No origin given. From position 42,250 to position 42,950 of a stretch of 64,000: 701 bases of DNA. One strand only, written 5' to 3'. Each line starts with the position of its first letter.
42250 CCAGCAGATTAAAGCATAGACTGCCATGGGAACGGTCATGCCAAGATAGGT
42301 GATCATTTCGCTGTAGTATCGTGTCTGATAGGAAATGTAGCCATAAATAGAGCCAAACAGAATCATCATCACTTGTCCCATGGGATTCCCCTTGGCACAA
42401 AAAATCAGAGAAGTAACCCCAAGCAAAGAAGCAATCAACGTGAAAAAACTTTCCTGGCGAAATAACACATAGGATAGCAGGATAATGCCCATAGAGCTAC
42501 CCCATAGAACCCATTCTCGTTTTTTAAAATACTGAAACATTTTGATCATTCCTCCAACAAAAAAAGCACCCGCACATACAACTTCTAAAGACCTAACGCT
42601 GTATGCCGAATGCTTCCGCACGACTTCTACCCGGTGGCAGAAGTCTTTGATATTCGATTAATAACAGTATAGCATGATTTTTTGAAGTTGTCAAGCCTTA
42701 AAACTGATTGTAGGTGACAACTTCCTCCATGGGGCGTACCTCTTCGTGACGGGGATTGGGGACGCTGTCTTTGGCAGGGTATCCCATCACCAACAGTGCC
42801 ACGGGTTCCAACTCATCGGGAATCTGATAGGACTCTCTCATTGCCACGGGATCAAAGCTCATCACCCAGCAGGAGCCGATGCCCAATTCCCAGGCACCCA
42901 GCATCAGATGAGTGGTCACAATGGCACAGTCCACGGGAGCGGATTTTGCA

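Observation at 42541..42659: Candidate new riboswitch/attenuator controlling a PnuC-family transporter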

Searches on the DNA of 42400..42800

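Call 5: search_rna_families(source=window, start=42400, end=42800, threshold=evalue, max_evalue=10, show_alignments=3)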
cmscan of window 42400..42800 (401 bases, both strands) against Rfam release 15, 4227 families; matches with E-value up to 10: 2.
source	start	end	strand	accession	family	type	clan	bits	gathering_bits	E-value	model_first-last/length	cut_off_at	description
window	42557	42617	-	RF02847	Ref64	Gene; sRNA;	-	15.1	44.3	5.5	1-69/69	no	Enterococcus sRNA 64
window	42400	42482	+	RF02687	RAGATH-8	Gene; sRNA;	-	9.7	86.7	2.7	195-276/276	5'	RAGATH-8 RNA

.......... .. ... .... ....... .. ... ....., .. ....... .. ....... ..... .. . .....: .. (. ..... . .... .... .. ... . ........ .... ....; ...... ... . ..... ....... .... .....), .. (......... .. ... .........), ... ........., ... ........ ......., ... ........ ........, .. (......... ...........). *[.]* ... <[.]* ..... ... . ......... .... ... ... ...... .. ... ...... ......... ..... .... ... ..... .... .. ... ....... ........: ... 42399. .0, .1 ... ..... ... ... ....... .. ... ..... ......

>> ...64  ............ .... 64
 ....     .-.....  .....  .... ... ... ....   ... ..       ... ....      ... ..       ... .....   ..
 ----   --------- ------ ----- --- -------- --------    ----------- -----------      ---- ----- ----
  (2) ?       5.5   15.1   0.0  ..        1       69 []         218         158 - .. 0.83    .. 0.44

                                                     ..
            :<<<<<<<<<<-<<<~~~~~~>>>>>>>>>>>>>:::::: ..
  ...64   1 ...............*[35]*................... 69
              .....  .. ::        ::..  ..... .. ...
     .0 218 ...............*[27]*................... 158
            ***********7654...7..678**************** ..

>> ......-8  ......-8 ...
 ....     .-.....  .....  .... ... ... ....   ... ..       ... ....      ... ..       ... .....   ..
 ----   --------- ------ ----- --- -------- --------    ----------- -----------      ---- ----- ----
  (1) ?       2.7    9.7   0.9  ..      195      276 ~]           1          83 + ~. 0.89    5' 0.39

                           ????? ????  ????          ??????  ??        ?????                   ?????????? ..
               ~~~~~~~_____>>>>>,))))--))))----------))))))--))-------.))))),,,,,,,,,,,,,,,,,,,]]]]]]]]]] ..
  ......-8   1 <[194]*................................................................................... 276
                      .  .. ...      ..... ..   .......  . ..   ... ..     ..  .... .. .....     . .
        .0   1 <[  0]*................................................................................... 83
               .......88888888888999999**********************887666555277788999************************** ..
